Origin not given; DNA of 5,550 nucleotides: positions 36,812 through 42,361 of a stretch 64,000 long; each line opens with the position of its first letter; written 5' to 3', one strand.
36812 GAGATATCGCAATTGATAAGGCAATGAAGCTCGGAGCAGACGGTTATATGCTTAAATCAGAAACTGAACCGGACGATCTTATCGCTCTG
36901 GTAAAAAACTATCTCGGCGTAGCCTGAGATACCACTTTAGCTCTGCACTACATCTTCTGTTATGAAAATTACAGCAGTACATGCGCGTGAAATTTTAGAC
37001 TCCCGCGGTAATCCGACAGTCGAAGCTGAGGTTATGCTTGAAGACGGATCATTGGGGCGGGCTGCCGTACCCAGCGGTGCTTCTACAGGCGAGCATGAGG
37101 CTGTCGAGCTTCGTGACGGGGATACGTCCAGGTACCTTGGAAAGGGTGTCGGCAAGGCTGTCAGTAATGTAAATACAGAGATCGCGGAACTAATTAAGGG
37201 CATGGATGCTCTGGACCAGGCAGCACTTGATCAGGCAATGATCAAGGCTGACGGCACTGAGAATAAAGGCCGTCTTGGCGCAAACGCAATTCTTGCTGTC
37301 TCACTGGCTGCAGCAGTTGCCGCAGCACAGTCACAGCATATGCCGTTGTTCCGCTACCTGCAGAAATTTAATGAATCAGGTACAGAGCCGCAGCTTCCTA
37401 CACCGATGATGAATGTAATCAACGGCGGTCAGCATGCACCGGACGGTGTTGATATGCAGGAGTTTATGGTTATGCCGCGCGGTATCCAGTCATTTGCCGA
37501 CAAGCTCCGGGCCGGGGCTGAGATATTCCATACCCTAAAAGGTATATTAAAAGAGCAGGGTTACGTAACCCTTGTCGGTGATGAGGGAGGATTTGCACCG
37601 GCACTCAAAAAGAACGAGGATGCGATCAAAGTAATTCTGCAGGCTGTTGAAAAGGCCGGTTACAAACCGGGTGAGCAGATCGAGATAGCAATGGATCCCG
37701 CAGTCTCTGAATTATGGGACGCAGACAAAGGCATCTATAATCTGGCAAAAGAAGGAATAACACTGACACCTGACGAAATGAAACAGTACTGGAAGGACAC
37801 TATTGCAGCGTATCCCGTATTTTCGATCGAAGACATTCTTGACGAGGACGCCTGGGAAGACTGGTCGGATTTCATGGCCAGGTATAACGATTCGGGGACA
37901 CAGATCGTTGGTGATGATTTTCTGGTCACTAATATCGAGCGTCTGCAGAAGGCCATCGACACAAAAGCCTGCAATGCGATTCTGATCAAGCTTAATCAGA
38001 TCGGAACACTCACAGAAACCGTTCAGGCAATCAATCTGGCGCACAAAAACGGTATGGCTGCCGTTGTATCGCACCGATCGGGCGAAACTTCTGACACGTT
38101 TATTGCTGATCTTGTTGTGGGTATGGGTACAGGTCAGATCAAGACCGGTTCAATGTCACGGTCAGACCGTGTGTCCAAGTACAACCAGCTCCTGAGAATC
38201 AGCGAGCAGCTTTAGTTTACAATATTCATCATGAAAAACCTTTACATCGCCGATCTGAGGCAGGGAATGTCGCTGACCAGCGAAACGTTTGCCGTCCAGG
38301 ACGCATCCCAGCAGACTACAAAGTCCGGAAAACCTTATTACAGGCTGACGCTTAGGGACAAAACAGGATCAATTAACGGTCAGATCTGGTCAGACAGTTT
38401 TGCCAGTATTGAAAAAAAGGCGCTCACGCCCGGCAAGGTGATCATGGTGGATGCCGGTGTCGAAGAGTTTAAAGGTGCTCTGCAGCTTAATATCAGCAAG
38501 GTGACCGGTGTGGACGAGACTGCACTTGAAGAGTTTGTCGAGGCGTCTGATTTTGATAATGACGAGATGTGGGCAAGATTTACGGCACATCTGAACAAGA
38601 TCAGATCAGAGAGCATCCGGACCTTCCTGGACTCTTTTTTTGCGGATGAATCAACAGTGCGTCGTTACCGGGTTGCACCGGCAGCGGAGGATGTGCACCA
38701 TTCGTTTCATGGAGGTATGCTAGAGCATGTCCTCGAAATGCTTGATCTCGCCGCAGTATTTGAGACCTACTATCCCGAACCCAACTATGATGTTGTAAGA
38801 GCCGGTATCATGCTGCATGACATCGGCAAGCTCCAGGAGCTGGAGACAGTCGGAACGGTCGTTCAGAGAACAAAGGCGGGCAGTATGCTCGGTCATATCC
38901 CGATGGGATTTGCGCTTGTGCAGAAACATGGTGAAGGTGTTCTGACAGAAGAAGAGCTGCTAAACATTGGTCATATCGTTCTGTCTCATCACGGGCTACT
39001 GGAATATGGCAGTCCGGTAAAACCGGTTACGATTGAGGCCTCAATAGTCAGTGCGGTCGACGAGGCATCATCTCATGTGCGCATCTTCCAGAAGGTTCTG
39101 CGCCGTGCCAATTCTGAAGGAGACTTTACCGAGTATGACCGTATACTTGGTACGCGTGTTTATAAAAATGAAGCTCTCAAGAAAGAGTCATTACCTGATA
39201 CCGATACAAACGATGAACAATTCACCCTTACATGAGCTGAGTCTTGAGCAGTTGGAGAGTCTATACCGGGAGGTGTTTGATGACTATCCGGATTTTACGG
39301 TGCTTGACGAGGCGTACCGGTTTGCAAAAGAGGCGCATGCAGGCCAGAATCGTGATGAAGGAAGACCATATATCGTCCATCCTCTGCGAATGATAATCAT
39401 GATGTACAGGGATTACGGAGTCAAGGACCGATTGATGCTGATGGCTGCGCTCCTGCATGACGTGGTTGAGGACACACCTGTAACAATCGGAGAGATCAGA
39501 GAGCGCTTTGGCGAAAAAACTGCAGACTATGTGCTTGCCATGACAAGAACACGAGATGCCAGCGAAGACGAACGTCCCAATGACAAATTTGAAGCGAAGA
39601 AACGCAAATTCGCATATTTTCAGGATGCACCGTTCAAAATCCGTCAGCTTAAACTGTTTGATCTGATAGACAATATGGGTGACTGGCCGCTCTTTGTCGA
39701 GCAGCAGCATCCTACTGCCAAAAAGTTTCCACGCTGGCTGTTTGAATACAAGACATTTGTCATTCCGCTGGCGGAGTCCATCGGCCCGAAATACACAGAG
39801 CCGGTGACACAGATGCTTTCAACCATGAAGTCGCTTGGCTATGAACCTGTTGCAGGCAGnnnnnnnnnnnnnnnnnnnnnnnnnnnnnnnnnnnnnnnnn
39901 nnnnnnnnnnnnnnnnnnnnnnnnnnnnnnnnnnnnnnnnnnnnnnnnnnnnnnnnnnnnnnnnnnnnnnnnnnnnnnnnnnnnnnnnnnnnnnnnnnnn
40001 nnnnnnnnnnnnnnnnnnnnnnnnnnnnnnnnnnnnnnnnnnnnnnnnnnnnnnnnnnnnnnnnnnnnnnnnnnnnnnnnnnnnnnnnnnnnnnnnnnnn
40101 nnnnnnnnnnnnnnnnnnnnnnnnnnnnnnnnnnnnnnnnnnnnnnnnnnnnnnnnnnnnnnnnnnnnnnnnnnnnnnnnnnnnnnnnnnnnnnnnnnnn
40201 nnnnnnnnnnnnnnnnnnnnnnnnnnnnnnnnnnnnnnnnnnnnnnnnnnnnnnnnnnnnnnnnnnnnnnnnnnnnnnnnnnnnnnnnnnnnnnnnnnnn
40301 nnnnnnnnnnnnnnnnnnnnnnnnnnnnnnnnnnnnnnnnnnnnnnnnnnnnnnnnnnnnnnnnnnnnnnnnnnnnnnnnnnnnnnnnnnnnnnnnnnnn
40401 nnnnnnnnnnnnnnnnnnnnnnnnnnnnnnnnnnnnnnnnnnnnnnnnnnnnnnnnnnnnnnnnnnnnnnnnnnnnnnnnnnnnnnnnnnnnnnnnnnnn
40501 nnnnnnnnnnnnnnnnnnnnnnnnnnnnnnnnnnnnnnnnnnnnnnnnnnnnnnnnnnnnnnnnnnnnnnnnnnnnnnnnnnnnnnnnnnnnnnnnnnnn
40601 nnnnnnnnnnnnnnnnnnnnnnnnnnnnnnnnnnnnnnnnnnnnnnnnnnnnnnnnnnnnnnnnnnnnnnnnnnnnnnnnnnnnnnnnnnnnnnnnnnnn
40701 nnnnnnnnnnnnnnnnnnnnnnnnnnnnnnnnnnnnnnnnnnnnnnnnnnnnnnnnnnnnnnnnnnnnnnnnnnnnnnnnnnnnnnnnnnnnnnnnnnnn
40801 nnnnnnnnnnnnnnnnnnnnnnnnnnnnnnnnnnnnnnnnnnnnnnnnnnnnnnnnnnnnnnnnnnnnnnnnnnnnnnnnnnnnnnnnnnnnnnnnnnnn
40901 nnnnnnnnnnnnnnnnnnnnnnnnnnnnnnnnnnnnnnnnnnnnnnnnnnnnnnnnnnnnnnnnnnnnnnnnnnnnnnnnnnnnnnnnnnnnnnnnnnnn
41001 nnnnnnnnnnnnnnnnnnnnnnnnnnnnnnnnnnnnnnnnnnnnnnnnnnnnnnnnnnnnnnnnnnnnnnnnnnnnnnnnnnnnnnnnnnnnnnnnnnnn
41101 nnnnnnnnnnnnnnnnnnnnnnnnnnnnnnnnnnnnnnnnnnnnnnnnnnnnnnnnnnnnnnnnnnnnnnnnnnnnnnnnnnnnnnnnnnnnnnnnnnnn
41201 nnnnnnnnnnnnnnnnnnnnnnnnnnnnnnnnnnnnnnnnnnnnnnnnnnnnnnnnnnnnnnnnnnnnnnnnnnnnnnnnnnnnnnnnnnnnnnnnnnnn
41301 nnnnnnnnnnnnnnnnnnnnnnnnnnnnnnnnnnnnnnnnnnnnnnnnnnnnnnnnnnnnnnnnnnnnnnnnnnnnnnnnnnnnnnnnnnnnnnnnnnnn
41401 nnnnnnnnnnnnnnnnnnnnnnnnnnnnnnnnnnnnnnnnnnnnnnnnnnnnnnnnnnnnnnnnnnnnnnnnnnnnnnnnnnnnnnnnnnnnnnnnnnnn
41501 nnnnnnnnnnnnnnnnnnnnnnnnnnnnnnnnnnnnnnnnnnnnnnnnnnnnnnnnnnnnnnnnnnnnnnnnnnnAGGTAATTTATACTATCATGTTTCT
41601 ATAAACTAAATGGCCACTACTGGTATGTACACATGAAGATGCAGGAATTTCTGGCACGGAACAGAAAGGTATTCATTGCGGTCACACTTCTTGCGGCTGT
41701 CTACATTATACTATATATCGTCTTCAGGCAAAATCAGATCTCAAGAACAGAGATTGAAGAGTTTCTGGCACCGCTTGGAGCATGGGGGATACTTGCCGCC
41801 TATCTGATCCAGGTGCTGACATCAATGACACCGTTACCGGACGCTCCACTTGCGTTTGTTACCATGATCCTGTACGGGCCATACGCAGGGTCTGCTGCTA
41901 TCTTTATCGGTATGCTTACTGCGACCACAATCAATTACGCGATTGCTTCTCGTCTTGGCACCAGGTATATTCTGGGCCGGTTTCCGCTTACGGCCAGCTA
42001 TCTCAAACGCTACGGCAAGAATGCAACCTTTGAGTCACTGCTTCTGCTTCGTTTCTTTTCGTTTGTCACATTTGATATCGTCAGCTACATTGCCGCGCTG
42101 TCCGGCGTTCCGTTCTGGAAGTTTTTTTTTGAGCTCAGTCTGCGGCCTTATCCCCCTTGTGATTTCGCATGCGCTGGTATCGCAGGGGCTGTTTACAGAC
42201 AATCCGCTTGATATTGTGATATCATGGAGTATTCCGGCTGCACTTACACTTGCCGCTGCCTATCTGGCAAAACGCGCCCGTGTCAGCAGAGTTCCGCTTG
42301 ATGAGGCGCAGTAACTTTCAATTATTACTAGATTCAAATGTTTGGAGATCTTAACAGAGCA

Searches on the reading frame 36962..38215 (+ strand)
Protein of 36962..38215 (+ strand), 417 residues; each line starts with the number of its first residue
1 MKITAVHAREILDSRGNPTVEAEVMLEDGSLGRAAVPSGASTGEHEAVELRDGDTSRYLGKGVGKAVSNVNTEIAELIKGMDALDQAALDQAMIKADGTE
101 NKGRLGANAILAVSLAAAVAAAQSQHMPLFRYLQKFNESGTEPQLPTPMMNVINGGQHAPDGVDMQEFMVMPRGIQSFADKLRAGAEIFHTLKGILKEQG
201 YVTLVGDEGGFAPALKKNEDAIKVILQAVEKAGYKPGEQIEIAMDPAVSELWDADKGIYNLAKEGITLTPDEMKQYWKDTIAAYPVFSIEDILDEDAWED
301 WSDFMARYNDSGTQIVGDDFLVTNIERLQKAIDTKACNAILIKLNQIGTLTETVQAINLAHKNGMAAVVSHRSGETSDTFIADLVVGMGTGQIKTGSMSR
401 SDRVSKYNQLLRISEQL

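Call 12: search_protein_families(library=pfam, proteins=[window:36962-38215:+], max_evalue=0.001)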
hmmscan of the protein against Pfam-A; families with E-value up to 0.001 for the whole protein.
window:36962-38215:+ (417 aa): 4 families
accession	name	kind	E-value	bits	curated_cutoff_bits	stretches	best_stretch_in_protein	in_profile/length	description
PF00113.28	Enolase_C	-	3.3e-110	368.4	21.5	1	144-417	3-281/296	Enolase, C-terminal TIM barrel domain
PF03952.21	Enolase_N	-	8.8e-61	204.3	35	1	3-133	1-131/131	Enolase, N-terminal domain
PF13378.12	MR_MLE_C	-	3.1e-06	27.5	29.4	1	274-390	61-171/219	Enolase C-terminal domain-like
PF07476.17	MAAL_C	-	3.5e-05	23.5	27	1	310-378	137-204/249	Methylaspartate ammonia-lyase C-terminus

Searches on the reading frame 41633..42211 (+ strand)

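Call 12: search_protein_families(library=pfam, proteins=[window:41633-42211:+], max_evalue=0.001)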
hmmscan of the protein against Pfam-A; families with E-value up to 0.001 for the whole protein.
window:41633-42211:+ (192 aa): 1 family
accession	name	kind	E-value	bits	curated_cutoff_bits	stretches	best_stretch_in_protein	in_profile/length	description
PF09335.16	VTT_dom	-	4.8e-12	46.9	33.9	1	68-166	1-104/123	VTT domain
